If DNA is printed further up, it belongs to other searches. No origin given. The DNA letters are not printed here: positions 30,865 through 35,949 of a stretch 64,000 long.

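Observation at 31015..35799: Giant MshQ-like LamG-repeat surface protein with foreign composition inside the conserved thrS-infC-rpmI-rplT-pheST cluster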

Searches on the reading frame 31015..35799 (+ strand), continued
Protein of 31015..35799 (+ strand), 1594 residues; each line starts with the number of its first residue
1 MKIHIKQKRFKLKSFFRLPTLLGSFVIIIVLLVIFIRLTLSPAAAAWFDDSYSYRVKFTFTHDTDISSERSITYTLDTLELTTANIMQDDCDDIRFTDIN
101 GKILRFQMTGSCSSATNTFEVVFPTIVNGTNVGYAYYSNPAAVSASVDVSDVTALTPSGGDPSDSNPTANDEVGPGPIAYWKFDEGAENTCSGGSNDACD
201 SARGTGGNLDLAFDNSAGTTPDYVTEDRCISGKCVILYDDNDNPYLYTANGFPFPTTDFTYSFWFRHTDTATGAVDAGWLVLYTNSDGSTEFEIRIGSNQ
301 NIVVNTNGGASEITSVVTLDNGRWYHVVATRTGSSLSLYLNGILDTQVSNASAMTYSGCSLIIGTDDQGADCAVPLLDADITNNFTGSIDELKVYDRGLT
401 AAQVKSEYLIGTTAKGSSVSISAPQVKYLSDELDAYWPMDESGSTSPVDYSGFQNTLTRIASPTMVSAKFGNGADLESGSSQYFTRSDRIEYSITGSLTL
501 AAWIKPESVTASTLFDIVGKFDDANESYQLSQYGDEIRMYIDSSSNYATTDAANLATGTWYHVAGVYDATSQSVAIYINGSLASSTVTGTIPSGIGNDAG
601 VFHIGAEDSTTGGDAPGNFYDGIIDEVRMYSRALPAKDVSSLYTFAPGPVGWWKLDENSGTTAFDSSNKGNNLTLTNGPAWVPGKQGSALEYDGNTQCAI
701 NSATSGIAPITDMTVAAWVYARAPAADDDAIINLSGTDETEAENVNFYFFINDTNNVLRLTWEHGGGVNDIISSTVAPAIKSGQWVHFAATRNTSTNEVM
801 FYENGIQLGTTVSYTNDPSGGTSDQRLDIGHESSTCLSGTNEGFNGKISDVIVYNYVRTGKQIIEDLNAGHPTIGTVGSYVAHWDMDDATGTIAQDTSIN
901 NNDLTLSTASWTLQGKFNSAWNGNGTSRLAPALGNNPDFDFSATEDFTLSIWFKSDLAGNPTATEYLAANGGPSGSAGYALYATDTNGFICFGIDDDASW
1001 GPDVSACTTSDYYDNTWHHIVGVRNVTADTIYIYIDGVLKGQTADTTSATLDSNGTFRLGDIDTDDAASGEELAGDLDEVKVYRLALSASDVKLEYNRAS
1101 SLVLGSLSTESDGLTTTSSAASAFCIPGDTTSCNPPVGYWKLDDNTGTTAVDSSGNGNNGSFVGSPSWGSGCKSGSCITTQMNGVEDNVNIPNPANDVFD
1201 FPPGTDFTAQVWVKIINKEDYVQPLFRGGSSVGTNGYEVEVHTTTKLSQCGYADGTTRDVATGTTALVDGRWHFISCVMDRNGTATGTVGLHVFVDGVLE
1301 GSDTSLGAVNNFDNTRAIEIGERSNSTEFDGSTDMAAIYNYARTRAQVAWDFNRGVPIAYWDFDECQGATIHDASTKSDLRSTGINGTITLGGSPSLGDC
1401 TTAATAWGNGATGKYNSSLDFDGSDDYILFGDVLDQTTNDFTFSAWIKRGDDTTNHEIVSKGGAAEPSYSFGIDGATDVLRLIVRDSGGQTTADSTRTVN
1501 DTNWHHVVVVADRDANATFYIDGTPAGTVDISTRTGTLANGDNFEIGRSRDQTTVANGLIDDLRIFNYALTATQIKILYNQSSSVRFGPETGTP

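Call 10: find_homologous_proteins(query=window:31015-35799:+)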
Query window:31015-35799:+ (1594 aa): 263 proteins with E <= 0.001 among 8000 candidates; the best 120 are listed.
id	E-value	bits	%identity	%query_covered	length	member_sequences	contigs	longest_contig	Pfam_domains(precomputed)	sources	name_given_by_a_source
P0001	0.0e+0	3420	100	95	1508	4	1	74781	PF07953.21,PF00354.25,PF13385.14,PF02210.32,PF00054.31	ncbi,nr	ncbi:hypothetical protein A2716_01365 [candidate division WWE3 bacterium RIFCSPHIGHO2_01_FULL_40_23]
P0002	0.0e+0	1433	44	98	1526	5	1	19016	PF07953.21,PF00354.25,PF13385.14,PF02210.32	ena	-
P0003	0.0e+0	1131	43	100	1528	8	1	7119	PF07953.21,PF13385.14,PF02210.32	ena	-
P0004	1.8e-284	966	38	99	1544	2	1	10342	PF07953.21,PF00354.25,PF13385.14,PF02210.32,PF00054.31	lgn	-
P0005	3.5e-278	945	38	100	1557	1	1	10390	PF07953.21,PF13385.14,PF02973.23,PF10102.15,PF02210.32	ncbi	-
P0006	2.1e-262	892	38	100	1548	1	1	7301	PF07953.21,PF13385.14,PF02973.23,PF10102.15,PF02210.32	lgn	-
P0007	1.0e-260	887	36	99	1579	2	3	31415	PF22925.4,PF07953.21,PF00354.25,PF13385.14,PF02973.23,PF10102.15,PF02210.32,PF00054.31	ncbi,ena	ncbi:MAG: LamG-like jellyroll fold domain-containing protein [Patescibacteria group bacterium]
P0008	4.3e-250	852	38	90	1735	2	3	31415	PF07953.21,PF00354.25,PF13385.14,PF02973.23,PF10102.15,PF02210.32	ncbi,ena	ncbi:MAG: DUF2341 domain-containing protein [Patescibacteria group bacterium]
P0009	3.1e-248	845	36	100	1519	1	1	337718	PF07953.21,PF00354.25,PF13385.14,PF02210.32,PF00054.31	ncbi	-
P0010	2.4e-246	839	42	36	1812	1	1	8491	PF07953.21,PF00354.25,PF13385.14,PF02210.32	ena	-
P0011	5.0e-246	838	36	100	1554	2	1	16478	PF22925.4,PF07953.21,PF00354.25,PF13385.14,PF02973.23,PF02210.32,PF00054.31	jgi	jgi:hypothetical protein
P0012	1.5e-243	830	37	89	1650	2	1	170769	PF07953.21,PF00354.25,PF13385.14,PF02973.23,PF02210.32,PF00054.31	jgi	-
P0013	1.4e-240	820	38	86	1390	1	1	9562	PF22925.4,PF07953.21,PF00354.25,PF13385.14,PF02973.23,PF02210.32,PF00054.31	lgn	-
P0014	8.9e-236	804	40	40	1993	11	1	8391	PF07953.21,PF00354.25,PF13385.14,PF10102.15,PF02210.32,PF00054.31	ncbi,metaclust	ncbi:MAG: hypothetical protein UY22_C0054G0004, partial [Candidatus Amesbacteria bacterium GW2011_GW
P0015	1.2e-234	800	33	50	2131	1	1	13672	PF22925.4,PF00354.25,PF13385.14,PF02973.23,PF10102.15,PF02210.32,PF00054.31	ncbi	-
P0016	5.4e-233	795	36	98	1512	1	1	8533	PF22925.4,PF07953.21,PF13385.14,PF02973.23,PF02210.32,PF00054.31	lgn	-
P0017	1.3e-231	790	32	87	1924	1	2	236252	PF22925.4,PF07953.21,PF00354.25,PF13385.14,PF02973.23,PF02210.32,PF00054.31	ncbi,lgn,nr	ncbi:MAG: DUF2341 domain-containing protein [bacterium]|nr:DUF2341 domain-containing protein [bacter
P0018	3.3e-231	789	34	100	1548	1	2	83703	PF07953.21,PF00354.25,PF13385.14,PF02973.23,PF10102.15,PF02210.32,PF00054.31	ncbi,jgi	ncbi:MAG: hypothetical protein RI947_1115 [Candidatus Parcubacteria bacterium]|jgi:hypothetical prot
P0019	4.9e-231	788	35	100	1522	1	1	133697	PF07953.21,PF06439.19,PF13385.14,PF02210.32,PF00054.31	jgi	jgi:hypothetical protein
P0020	7.4e-231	788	35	100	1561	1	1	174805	PF07953.21,PF00354.25,PF13385.14,PF02973.23,PF02210.32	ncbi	-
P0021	7.4e-231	788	33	99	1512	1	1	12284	PF07953.21,PF00354.25,PF13385.14,PF02210.32,PF00054.31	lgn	-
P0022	8.5e-216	738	44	41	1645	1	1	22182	PF07953.21,PF00354.25,PF13385.14,PF02973.23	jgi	jgi:hypothetical protein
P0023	7.6e-214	731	36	57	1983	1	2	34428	PF22925.4,PF07953.21,PF00354.25,PF13385.14,PF02973.23,PF10102.15,PF02210.32,PF00054.31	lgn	-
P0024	2.5e-212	726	35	90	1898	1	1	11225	PF07953.21,PF00354.25,PF13385.14,PF02973.23,PF10102.15,PF02210.32,PF00054.31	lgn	-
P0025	1.2e-211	724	36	89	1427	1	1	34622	PF07953.21,PF06439.19,PF00354.25,PF13385.14,PF02973.23,PF02210.32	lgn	-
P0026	1.3e-211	724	32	90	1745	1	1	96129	PF22925.4,PF07953.21,PF13385.14,PF10102.15,PF02210.32,PF00054.31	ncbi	-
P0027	2.6e-209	716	38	51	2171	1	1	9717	PF07953.21,PF06439.19,PF00354.25,PF13385.14,PF02210.32,PF00054.31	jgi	jgi:hypothetical protein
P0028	8.5e-209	715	34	61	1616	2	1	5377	PF07953.21,PF00354.25,PF13385.14,PF02973.23,PF02210.32,PF00054.31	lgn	-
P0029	2.9e-208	713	33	100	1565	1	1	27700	PF22925.4,PF07953.21,PF13385.14,PF02210.32,PF00054.31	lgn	-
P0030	2.3e-206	707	38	40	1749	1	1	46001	PF07953.21,PF00354.25,PF13385.14,PF02973.23,PF10102.15,PF02210.32,PF00054.31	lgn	-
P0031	7.2e-205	702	33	99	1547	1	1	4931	PF00354.25,PF13385.14,PF02973.23,PF02210.32,PF00054.31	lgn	-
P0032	1.6e-202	694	33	100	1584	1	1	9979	PF22925.4,PF07953.21,PF13385.14,PF02973.23,PF02210.32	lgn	-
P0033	5.1e-200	686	35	100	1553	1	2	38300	PF07953.21,PF00354.25,PF13385.14,PF02210.32,PF00054.31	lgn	-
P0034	6.1e-196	672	40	38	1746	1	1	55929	PF07953.21,PF06439.19,PF00354.25,PF13385.14,PF10102.15,PF02210.32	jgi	jgi:hypothetical protein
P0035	1.1e-195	671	32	61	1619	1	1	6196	PF22925.4,PF07953.21,PF00354.25,PF13385.14,PF02973.23,PF02210.32,PF00054.31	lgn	-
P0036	2.3e-193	664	34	100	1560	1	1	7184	PF07953.21,PF00354.25,PF13385.14,PF02973.23,PF10102.15,PF02210.32,PF00054.31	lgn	-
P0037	1.4e-191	658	35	72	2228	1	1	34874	PF07953.21,PF00354.25,PF13385.14,PF02210.32,PF00054.31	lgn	-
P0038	2.0e-187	644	32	100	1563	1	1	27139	PF07953.21,PF00354.25,PF13385.14,PF02973.23,PF02210.32,PF00054.31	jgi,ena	-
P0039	4.1e-187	643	32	88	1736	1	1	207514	PF07953.21,PF00354.25,PF13385.14,PF02973.23,PF10102.15,PF02210.32,PF00054.31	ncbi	-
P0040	2.8e-186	640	31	100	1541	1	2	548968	PF07953.21,PF00354.25,PF13385.14,PF10102.15,PF02210.32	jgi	jgi:hypothetical protein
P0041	5.7e-184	632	32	91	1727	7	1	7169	PF07953.21,PF13385.14,PF02973.23,PF10102.15,PF02210.32,PF00054.31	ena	-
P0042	1.6e-182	628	32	100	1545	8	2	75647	PF07953.21,PF13385.14,PF10102.15,PF02210.32,PF00054.31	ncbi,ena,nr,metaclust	ncbi:MAG: hypothetical protein A3A47_01410 [Candidatus Levybacteria bacterium RIFCSPLOWO2_01_FULL_37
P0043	1.1e-181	625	34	75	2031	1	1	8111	PF07953.21,PF00354.25,PF13385.14,PF02210.32,PF00054.31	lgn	-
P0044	2.1e-181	624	33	87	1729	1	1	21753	PF22925.4,PF07953.21,PF00354.25,PF13385.14,PF02973.23,PF02210.32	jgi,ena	-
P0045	1.2e-179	618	31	100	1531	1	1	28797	PF07953.21,PF00354.25,PF13385.14,PF02973.23,PF02210.32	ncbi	ncbi:hypothetical protein BH10PAT1_BH10PAT1_1780 [soil metagenome]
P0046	1.2e-179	618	33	100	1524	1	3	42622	PF22925.4,PF07953.21,PF00354.25,PF13385.14,PF10102.15,PF02210.32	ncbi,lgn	-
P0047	2.3e-179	617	40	47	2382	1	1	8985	PF22925.4,PF07953.21,PF13385.14,PF02210.32,PF00054.31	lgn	-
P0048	7.6e-177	609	29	65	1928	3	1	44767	PF07953.21,PF00354.25,PF13385.14,PF02973.23,PF10102.15,PF02210.32,PF00054.31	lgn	-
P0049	2.7e-176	607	36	61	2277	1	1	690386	PF07953.21,PF06439.19,PF13385.14,PF02210.32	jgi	jgi:hypothetical protein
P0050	3.0e-176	607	37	28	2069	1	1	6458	PF00354.25,PF13385.14,PF02210.32,PF00054.31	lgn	-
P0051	4.7e-176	606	30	89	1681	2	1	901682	PF22925.4,PF07953.21,PF13385.14,PF02973.23,PF10102.15,PF02210.32,PF00054.31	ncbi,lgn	-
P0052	7.7e-176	605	32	88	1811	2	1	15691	PF07953.21,PF00354.25,PF13385.14,PF02973.23,PF10102.15,PF02210.32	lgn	-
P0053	5.2e-175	603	31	69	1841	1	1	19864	PF07953.21,PF00354.25,PF13385.14,PF02210.32,PF00054.31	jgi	jgi:hypothetical protein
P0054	7.5e-172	592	31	89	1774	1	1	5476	PF22925.4,PF07953.21,PF06439.19,PF00354.25,PF13385.14,PF02973.23,PF10102.15,PF02210.32,PF00054.31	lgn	-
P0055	9.0e-171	589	34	89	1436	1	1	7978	PF07953.21,PF00354.25,PF13385.14,PF02973.23,PF02210.32,PF00054.31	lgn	-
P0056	6.1e-170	586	31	98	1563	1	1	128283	PF22925.4,PF07953.21,PF06439.19,PF00354.25,PF13385.14,PF02973.23,PF02210.32,PF00054.31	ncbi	-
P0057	4.1e-169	583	35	73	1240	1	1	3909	PF22925.4,PF07953.21,PF00354.25,PF13385.14,PF02210.32,PF00054.31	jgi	-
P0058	6.5e-168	579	30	82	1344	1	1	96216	PF22925.4,PF07953.21,PF13385.14,PF02210.32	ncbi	ncbi:MAG: LamG domain-containing protein [Patescibacteria group bacterium]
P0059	9.7e-168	579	32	76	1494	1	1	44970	PF00354.25,PF13385.14,PF02210.32,PF00054.31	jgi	jgi:hypothetical protein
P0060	7.2e-167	576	36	34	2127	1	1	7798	PF21722.5,PF07953.21,PF00354.25,PF13385.14,PF02973.23,PF10102.15,PF02210.32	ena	-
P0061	7.1e-163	563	41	26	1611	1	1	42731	PF07953.21,PF00354.25,PF13385.14,PF02973.23,PF02210.32,PF00054.31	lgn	-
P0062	8.9e-163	562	31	51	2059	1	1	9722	PF22925.4,PF07953.21,PF06439.19,PF00354.25,PF13385.14,PF02210.32,PF00054.31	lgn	-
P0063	1.1e-162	562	30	100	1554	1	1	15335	PF07953.21,PF06439.19,PF00354.25,PF13385.14,PF02973.23,PF02210.32,PF00054.31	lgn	-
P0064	2.3e-162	561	32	88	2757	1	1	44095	PF00354.25,PF13385.14,PF02973.23,PF02210.32,PF00054.31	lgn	-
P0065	2.6e-162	561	33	92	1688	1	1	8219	PF07953.21,PF06439.19,PF13385.14,PF02973.23,PF10102.15,PF02210.32,PF00054.31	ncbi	-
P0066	1.1e-161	559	31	90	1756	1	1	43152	PF07953.21,PF13385.14,PF02973.23,PF10102.15,PF02210.32,PF00054.31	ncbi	-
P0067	3.6e-161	557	32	90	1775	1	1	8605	PF00354.25,PF13385.14,PF02973.23,PF10102.15,PF02210.32,PF00054.31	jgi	jgi:hypothetical protein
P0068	6.6e-160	553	31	90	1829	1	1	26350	PF07953.21,PF00354.25,PF13385.14,PF02973.23,PF10102.15,PF02210.32,PF00054.31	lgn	-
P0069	2.2e-159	551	31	64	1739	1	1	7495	PF21722.5,PF07953.21,PF13385.14,PF02973.23,PF02210.32,PF00054.31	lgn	-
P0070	6.6e-159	549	31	98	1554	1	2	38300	PF07953.21,PF06439.19,PF00354.25,PF13385.14,PF02973.23,PF10102.15,PF02210.32,PF00054.31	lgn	-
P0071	2.9e-158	547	31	100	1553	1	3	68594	PF07953.21,PF00354.25,PF13385.14,PF02973.23,PF10102.15,PF02210.32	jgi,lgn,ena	-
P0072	3.0e-158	547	32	100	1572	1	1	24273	PF22925.4,PF07953.21,PF00354.25,PF13385.14,PF10102.15,PF02210.32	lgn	-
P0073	3.9e-158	547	32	88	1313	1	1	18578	PF07953.21,PF00354.25,PF13385.14,PF02973.23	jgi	-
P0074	8.1e-158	546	31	99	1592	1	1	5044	PF13385.14,PF10102.15,PF02210.32,PF00054.31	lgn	-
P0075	4.6e-157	543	31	89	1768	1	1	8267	PF07691.18,PF07953.21,PF00354.25,PF13385.14,PF02973.23,PF10102.15,PF02210.32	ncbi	-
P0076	8.9e-157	542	33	42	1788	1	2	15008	PF06439.19,PF13385.14,PF02210.32,PF00054.31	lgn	-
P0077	1.2e-156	542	33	80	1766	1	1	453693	PF07953.21,PF06439.19,PF00354.25,PF13385.14,PF02973.23,PF10102.15,PF02210.32,PF00054.31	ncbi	-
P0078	2.8e-155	537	30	97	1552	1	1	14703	PF07953.21,PF13385.14,PF10102.15,PF02210.32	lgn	-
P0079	8.6e-155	536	30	70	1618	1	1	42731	PF22925.4,PF06439.19,PF00354.25,PF13385.14,PF02973.23,PF02210.32,PF00054.31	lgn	-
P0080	8.8e-155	536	33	65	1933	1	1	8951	PF22925.4,PF07953.21,PF00354.25,PF00147.24,PF13385.14,PF02973.23,PF10102.15,PF02210.32,PF00054.31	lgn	-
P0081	2.0e-154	535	30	100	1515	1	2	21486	PF13385.14,PF02210.32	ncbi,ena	-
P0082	8.8e-154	532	31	89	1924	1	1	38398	PF07953.21,PF00354.25,PF13385.14,PF10102.15,PF02210.32,PF00054.31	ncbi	-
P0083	1.5e-153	532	30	89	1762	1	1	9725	PF00354.25,PF13385.14,PF02973.23,PF10102.15,PF02210.32,PF00054.31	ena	-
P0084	2.2e-152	528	30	89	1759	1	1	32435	PF07953.21,PF00354.25,PF13385.14,PF02973.23,PF10102.15,PF02210.32,PF00054.31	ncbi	ncbi:DUF2341 domain-containing protein [Patescibacteria group bacterium]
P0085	6.1e-152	526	34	63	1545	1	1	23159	PF07953.21,PF00354.25,PF13385.14,PF02210.32,PF00054.31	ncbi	-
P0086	1.0e-151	526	31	97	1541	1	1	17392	PF22925.4,PF07953.21,PF00354.25,PF13385.14,PF02973.23,PF10102.15,PF02210.32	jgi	jgi:concanavalin A-like lectin/glucanase superfamily protein/uncharacterized protein DUF2341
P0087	3.5e-151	524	29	90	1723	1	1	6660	PF07953.21,PF00354.25,PF13385.14,PF10102.15,PF02210.32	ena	-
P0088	4.0e-151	524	31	87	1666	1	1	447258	PF07953.21,PF00354.25,PF13385.14,PF02973.23,PF10102.15,PF02210.32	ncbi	-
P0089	4.8e-151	523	31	97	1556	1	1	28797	PF22925.4,PF13385.14,PF02973.23,PF02210.32,PF00054.31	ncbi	ncbi:hypothetical protein BH10PAT1_BH10PAT1_1790 [soil metagenome]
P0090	1.3e-150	522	31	89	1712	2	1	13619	PF00354.25,PF13385.14,PF02973.23,PF10102.15,PF02210.32,PF00054.31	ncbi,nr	ncbi:MAG: DUF2341 domain-containing protein [Candidatus Shapirobacteria bacterium]|nr:DUF2341 domain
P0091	4.1e-150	520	33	66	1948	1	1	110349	PF01410.24,PF07953.21,PF00354.25,PF13385.14,PF10102.15,PF02210.32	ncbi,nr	ncbi:DUF2341 domain-containing protein [Candidatus Roizmanbacteria bacterium]|nr:DUF2341 domain-cont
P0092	6.8e-150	519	29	55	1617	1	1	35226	PF07953.21,PF00354.25,PF13385.14,PF02210.32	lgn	-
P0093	7.2e-150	519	32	91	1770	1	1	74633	PF00354.25,PF13385.14,PF10102.15,PF02210.32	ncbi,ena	-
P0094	7.4e-150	519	30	100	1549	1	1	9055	PF22925.4,PF07953.21,PF06439.19,PF13385.14,PF02973.23,PF10102.15,PF02210.32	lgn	-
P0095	1.2e-149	519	32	88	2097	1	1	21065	PF07953.21,PF00354.25,PF13385.14,PF02973.23,PF02210.32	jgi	jgi:hypothetical protein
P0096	1.9e-149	518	30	100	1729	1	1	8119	PF00354.25,PF13385.14,PF01541.31,PF02973.23,PF10102.15,PF02210.32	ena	-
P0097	3.0e-149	517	30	99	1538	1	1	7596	PF07953.21,PF00354.25,PF13385.14,PF02973.23,PF10102.15,PF02210.32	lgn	-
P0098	7.5e-149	516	30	100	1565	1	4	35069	PF22925.4,PF07953.21,PF06439.19,PF00354.25,PF13385.14,PF02973.23,PF02210.32,PF00054.31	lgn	-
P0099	1.1e-148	516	29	100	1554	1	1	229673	PF07953.21,PF13385.14,PF02973.23,PF02210.32,PF00054.31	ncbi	ncbi:MAG: LamG-like jellyroll fold domain-containing protein [Candidatus Woesebacteria bacterium]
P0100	1.2e-148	515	32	94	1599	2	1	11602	PF07953.21,PF06439.19,PF13385.14,PF02973.23,PF10102.15,PF02210.32,PF00054.31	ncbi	-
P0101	1.1e-147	512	30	100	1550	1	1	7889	PF07953.21,PF00354.25,PF13385.14,PF02973.23,PF02210.32,PF00054.31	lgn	-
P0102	1.6e-147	512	31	80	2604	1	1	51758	PF21722.5,PF07953.21,PF00147.24,PF13385.14,PF02973.23,PF10102.15,PF02210.32,PF00054.31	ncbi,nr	ncbi:MAG: DUF2341 domain-containing protein [Candidatus Levybacteria bacterium]|nr:DUF2341 domain-co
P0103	2.0e-146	508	30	86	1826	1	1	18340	PF07953.21,PF06439.19,PF00354.25,PF13385.14,PF02973.23,PF02210.32,PF00054.31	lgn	-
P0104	1.0e-145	506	30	86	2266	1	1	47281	PF07953.21,PF00354.25,PF13385.14,PF10102.15,PF02210.32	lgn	-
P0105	1.4e-145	505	33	71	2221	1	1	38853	PF22925.4,PF07953.21,PF00354.25,PF13385.14,PF02973.23,PF10102.15,PF02210.32,PF00054.31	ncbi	-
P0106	2.2e-145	505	28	100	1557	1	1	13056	PF07953.21,PF00354.25,PF13385.14,PF02973.23,PF10102.15,PF02210.32,PF00054.31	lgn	-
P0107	3.8e-145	504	32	18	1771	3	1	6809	PF22925.4,PF07953.21,PF00354.25,PF13385.14,PF02973.23,PF10102.15,PF02210.32,PF00054.31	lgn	-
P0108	1.7e-144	502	30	100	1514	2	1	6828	PF22925.4,PF07953.21,PF06439.19,PF00354.25,PF13385.14,PF02973.23,PF10102.15,PF02210.32,PF00054.31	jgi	-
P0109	1.0e-143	499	31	90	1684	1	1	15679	PF07953.21,PF00354.25,PF13385.14,PF02973.23,PF10102.15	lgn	-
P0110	1.2e-143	499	32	88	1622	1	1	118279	PF07953.21,PF00354.25,PF13385.14,PF02973.23,PF10102.15,PF02210.32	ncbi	-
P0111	3.6e-143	497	30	90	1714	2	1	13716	PF07953.21,PF13385.14,PF02973.23,PF10102.15,PF02210.32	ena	-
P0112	4.7e-142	494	31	89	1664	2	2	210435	PF07953.21,PF00354.25,PF13385.14,PF02973.23,PF10102.15,PF02210.32,PF00054.31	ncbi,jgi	ncbi:MAG: DUF2341 domain-containing protein [Candidatus Shapirobacteria bacterium]|jgi:hypothetical 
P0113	7.4e-142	493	30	56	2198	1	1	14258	PF07953.21,PF13385.14,PF10102.15,PF02210.32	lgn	-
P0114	2.4e-141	491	27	91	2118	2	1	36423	PF22925.4,PF07953.21,PF13385.14,PF02973.23,PF10102.15,PF02210.32,PF00054.31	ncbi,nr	ncbi:DUF2341 domain-containing protein [Patescibacteria group bacterium]|nr:DUF2341 domain-containin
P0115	2.7e-141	491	32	88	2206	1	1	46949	PF13385.14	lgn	-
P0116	5.4e-141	490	30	91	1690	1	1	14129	PF07953.21,PF06439.19,PF00354.25,PF13385.14,PF02973.23,PF10102.15,PF02210.32,PF00054.31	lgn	-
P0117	6.8e-141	490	29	99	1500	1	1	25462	PF07953.21,PF13385.14,PF10102.15,PF02210.32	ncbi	-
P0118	4.0e-139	484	31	91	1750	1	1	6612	PF01410.24,PF07953.21,PF00354.25,PF13385.14,PF02973.23,PF10102.15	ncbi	-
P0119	6.6e-138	480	30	92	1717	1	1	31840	PF22925.4,PF07953.21,PF06439.19,PF00354.25,PF13385.14,PF02973.23,PF10102.15,PF02210.32,PF00054.31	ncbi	-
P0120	4.3e-137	477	31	88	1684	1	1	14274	PF07953.21,PF00354.25,PF13385.14,PF02973.23,PF10102.15,PF02210.32,PF00054.31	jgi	-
